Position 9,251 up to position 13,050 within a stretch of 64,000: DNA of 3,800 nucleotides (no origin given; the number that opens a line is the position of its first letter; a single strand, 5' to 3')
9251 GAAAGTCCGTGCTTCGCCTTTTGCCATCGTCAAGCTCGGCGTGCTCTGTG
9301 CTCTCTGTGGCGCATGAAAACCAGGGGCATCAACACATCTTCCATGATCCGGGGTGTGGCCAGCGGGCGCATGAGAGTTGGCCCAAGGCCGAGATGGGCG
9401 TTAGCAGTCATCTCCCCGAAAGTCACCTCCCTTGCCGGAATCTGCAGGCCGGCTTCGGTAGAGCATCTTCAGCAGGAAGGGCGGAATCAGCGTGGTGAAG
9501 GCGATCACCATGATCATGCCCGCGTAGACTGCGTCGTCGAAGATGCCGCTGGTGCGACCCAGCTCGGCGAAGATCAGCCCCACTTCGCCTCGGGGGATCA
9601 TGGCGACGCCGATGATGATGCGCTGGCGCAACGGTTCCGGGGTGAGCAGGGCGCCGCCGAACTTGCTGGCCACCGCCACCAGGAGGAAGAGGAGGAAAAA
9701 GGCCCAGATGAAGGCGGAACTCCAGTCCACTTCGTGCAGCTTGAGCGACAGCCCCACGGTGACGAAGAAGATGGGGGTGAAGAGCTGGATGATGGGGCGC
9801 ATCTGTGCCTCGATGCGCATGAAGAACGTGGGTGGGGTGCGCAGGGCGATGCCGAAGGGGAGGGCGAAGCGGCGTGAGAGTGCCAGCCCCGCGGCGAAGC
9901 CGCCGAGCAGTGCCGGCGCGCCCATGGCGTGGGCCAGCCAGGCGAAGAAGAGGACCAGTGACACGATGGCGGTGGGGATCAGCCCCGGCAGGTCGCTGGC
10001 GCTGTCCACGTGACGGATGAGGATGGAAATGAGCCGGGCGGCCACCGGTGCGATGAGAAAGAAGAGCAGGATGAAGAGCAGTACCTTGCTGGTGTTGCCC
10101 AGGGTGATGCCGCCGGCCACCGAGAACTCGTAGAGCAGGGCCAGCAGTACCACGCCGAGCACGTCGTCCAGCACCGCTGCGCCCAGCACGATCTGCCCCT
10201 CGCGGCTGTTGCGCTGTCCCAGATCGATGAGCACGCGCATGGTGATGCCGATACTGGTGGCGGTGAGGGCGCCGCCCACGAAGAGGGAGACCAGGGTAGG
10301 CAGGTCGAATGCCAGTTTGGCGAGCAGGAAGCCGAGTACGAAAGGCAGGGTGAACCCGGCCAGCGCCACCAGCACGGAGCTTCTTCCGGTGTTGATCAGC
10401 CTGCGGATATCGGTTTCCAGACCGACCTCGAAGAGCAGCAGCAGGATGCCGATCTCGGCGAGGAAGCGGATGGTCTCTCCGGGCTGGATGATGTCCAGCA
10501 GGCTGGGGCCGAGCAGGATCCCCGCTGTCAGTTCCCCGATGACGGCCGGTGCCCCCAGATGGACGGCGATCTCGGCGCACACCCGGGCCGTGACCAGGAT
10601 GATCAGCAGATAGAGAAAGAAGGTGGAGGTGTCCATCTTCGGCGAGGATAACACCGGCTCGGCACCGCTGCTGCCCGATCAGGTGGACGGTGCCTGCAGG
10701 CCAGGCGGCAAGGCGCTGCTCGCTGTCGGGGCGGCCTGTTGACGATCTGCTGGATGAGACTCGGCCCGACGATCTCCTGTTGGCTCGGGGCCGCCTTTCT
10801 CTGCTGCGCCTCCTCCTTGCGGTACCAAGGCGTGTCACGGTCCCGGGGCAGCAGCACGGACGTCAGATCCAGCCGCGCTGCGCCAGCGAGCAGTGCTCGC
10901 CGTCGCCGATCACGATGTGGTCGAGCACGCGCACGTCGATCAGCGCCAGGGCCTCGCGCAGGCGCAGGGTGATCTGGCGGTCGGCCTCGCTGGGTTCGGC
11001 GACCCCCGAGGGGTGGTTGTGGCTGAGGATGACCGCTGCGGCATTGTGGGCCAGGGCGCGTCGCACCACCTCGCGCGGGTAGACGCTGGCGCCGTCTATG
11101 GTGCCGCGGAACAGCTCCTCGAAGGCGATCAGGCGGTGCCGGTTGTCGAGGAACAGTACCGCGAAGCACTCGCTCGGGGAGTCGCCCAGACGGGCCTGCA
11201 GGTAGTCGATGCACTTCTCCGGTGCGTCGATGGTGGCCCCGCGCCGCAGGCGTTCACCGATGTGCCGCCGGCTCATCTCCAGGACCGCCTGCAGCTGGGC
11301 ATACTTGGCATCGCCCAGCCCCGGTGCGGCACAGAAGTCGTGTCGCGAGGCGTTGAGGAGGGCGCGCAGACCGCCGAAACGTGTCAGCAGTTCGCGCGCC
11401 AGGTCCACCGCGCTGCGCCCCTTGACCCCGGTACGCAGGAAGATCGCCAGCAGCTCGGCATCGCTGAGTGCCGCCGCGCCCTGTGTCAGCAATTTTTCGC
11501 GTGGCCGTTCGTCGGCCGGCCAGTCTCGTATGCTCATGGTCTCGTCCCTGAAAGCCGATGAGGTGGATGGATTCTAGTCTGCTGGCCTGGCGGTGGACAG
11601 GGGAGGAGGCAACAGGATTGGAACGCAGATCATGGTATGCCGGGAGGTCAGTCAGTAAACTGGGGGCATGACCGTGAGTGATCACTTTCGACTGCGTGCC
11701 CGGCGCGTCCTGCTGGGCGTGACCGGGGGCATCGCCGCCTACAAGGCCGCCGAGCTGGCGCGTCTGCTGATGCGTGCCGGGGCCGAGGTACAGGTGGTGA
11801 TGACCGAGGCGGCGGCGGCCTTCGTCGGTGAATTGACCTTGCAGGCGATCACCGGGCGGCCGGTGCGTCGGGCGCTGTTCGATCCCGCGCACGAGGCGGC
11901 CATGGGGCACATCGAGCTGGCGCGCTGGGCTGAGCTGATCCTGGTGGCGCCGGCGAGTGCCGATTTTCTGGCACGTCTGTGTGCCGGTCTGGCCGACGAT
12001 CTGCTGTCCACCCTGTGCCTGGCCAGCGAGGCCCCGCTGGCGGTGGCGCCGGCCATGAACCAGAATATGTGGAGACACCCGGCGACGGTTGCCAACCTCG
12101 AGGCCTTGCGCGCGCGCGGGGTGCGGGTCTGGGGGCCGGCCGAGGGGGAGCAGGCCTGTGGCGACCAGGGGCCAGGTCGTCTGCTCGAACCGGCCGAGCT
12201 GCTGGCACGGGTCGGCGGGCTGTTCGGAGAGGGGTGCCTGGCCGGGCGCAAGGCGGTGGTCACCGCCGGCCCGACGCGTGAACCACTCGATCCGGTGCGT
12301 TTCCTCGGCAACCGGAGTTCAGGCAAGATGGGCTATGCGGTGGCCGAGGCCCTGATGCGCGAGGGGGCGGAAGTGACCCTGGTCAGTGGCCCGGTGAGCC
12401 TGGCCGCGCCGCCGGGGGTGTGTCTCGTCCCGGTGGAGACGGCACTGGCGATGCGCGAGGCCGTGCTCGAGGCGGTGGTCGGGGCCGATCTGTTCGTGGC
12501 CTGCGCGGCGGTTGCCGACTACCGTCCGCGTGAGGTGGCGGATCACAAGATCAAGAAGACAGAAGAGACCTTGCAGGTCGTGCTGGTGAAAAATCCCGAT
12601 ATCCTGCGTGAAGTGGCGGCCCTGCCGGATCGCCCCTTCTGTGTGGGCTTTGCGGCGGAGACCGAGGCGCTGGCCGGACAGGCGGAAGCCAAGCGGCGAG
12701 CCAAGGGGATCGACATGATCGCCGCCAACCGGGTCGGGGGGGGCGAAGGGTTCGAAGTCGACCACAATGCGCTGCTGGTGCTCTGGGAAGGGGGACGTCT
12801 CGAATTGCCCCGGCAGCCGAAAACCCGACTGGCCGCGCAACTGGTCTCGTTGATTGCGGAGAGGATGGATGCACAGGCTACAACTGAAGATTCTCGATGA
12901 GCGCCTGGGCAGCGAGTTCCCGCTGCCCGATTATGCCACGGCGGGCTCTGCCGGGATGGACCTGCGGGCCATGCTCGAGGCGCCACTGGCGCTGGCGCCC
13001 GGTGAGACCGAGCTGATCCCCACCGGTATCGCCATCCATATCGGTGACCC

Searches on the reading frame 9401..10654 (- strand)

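Call 79: search_protein_families(library=pfam, proteins=[window:9401-10654:-], max_evalue=0.00001)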
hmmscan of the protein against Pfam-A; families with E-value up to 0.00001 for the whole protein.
window:9401-10654:- (417 aa): 1 family
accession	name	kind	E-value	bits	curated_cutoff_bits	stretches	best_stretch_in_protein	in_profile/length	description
PF00999.27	Na_H_Exchanger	-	1.3e-63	215.6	26.2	1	25-396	9-370/375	Sodium/hydrogen exchanger, transmembrane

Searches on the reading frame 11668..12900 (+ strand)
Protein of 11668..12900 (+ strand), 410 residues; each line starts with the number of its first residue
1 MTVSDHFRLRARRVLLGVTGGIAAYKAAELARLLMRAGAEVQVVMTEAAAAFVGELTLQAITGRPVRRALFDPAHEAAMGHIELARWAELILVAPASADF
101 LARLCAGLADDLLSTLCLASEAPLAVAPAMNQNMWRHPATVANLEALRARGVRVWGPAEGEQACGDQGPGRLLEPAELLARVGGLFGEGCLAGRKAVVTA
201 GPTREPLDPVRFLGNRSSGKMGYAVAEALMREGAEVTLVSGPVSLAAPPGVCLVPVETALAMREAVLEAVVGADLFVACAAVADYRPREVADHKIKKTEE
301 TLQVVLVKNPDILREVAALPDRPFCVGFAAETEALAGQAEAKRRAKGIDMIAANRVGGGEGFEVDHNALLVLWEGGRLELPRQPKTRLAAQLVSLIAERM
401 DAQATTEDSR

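Call 79: search_protein_families(library=pfam, proteins=[window:11668-12900:+], max_evalue=0.00001)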
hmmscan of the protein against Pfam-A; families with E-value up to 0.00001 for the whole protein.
window:11668-12900:+ (410 aa): 2 families
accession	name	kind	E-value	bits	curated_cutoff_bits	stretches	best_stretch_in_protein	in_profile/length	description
PF04127.22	DFP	-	2.5e-69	233.3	22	1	191-371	1-185/186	DNA/pantothenate metabolism flavoprotein C-terminal domain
PF02441.25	Flavoprotein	-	7.1e-32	110.7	22.7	1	13-180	2-156/162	Flavoprotein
